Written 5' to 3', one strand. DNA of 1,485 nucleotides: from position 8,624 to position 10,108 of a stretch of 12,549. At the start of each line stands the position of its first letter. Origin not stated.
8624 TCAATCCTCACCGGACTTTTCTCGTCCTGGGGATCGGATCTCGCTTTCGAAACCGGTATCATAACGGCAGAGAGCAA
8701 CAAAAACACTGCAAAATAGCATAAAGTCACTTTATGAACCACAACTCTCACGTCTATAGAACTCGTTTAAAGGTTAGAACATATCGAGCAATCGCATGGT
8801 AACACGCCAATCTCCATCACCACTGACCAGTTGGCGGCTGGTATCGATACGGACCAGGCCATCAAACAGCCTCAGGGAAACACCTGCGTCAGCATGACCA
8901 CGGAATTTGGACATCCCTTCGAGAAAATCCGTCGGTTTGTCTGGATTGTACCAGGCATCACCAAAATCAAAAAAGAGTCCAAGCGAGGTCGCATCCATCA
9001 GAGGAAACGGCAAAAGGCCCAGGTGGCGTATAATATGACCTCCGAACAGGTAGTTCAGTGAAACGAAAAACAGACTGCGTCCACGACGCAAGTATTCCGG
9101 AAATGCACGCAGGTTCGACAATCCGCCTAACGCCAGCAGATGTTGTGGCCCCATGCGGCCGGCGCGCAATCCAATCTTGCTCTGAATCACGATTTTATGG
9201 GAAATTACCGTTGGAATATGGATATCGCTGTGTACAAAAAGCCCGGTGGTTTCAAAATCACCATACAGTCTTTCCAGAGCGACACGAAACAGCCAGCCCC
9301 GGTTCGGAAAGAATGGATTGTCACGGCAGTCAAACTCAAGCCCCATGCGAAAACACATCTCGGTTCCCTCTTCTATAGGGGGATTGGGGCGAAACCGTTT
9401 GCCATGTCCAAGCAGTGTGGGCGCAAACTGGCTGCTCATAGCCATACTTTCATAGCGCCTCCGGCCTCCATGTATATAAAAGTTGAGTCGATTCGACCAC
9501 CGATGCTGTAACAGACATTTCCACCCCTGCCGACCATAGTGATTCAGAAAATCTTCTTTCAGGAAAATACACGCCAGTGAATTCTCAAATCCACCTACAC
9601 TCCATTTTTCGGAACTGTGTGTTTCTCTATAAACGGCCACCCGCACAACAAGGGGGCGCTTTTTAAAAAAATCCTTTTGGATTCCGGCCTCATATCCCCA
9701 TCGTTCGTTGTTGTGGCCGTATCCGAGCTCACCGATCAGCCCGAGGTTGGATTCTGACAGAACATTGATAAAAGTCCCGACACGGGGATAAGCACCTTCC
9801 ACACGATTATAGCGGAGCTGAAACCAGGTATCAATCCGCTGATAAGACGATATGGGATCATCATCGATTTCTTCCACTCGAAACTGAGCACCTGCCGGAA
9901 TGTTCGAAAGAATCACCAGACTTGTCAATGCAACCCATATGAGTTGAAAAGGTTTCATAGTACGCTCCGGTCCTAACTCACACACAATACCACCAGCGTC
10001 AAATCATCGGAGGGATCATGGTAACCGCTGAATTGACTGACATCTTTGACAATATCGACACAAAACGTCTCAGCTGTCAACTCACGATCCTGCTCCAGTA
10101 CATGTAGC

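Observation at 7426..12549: Partner-switching kinase and membrane PP2C phosphatase run directly into two Omp85-family barrels, with no sigma factor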

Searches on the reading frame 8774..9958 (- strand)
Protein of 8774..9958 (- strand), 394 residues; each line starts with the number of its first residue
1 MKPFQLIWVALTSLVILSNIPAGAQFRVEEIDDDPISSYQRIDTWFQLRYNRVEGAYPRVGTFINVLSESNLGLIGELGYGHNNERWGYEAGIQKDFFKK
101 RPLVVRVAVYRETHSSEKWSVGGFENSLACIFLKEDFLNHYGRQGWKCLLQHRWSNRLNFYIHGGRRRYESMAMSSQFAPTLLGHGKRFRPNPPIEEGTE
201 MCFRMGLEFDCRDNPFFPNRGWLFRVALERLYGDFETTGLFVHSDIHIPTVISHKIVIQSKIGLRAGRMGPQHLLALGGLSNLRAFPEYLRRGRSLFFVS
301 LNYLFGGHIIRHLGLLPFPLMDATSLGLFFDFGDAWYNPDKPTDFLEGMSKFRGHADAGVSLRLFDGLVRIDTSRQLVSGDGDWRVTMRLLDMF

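Call 10: search_protein_families(library=pfam, proteins=[window:8774-9958:-], max_evalue=0.01)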
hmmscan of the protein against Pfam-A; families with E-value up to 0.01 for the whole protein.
window:8774-9958:- (394 aa): 2 families
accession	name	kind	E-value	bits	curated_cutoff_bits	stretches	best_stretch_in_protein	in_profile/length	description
PF01103.29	Omp85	-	1.3e-06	28.6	24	1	201-364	115-291/325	Omp85 superfamily domain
PF18939.6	DUF5686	-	0.0002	20.4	39.2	1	46-178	333-468/669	Family of unknown function (DUF5686)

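Call 13: find_encoding_contigs(protein=window:8777-9958:-, flank=10000, max_places=6)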
Protein window:8777-9958:- (394 aa): 2 contigs read that carry it; 2 places shown.
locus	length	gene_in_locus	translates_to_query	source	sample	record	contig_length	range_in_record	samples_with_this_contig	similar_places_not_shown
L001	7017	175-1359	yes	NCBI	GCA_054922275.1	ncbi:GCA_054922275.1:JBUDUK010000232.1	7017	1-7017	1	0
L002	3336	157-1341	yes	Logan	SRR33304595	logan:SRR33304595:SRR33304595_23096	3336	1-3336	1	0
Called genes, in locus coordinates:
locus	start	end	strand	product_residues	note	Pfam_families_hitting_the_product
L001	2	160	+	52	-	?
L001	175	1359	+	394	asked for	PF01103:Omp85 (weak)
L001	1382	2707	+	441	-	PF07244:POTRA, PF01103:Omp85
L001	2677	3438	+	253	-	PF20260:PUA_4 (weak), PF04452:Methyltrans_RNA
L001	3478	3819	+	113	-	PF11969:DcpS_C, PF01230:HIT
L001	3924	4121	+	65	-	PF01165:Ribosomal_S21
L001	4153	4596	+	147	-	PF09424:YqeY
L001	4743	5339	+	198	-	PF02674:Colicin_V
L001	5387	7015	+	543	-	?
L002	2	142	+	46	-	?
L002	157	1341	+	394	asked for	PF01103:Omp85 (weak)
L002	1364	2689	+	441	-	PF07244:POTRA, PF01103:Omp85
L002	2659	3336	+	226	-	?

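Call 29: search_protein_families(library=ncbifam, proteins=[window:8777-9958:-], max_evalue=0.01)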
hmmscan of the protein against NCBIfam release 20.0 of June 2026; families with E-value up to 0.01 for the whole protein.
window:8777-9958:- (394 aa): 0 families

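Call 56: search_solved_structures(query=A4, max_evalue=1)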
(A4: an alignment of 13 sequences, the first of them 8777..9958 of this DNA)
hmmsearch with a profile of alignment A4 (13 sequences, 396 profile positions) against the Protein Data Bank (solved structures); distinct sequences matched with E-value up to 1: 0.

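Call 61: list_cluster_members(proteins=[P0093, P0029, window:8777-9958:-])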
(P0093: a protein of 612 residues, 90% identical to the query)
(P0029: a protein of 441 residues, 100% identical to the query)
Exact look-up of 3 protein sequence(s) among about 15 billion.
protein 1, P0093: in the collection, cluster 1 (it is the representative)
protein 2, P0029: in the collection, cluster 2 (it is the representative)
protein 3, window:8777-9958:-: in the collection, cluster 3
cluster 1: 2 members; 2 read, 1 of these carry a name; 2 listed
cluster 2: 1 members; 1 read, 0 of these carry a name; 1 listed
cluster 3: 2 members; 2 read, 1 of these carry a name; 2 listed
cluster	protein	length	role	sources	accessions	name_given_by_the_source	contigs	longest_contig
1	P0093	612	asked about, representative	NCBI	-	-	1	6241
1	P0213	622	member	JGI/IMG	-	hypothetical protein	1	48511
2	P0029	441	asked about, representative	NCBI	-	-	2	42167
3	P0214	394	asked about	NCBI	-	-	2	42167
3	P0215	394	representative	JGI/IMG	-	hypothetical protein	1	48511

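Call 84: search_protein_representatives(protein=window:8777-9958:-)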
Query: 394 residues. Proteins with E-value up to 0.001 (for the whole library): 512; up to 1e-10: 201; up to 1e-30: 30. The best 150 are listed.
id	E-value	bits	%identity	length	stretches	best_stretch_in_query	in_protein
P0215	6.8e-240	812.1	86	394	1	1-394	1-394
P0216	1.0e-93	330.6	43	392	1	21-394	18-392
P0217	1.8e-93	329.7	40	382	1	20-392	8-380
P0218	2.0e-86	306.6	39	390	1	17-392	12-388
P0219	4.8e-79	282.3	37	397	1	20-393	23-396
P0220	6.1e-76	272.0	37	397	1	9-392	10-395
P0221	4.3e-72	259.4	35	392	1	15-394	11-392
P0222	5.1e-72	259.1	38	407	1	6-394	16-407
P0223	1.4e-68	247.8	37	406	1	6-392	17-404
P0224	4.1e-65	236.4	39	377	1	10-392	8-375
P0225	1.5e-63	231.3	40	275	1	121-392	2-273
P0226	7.3e-54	199.3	34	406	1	11-394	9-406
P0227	1.8e-52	194.7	30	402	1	2-388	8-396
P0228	3.5e-52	193.8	34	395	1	20-393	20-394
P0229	2.3e-48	181.2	34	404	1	21-392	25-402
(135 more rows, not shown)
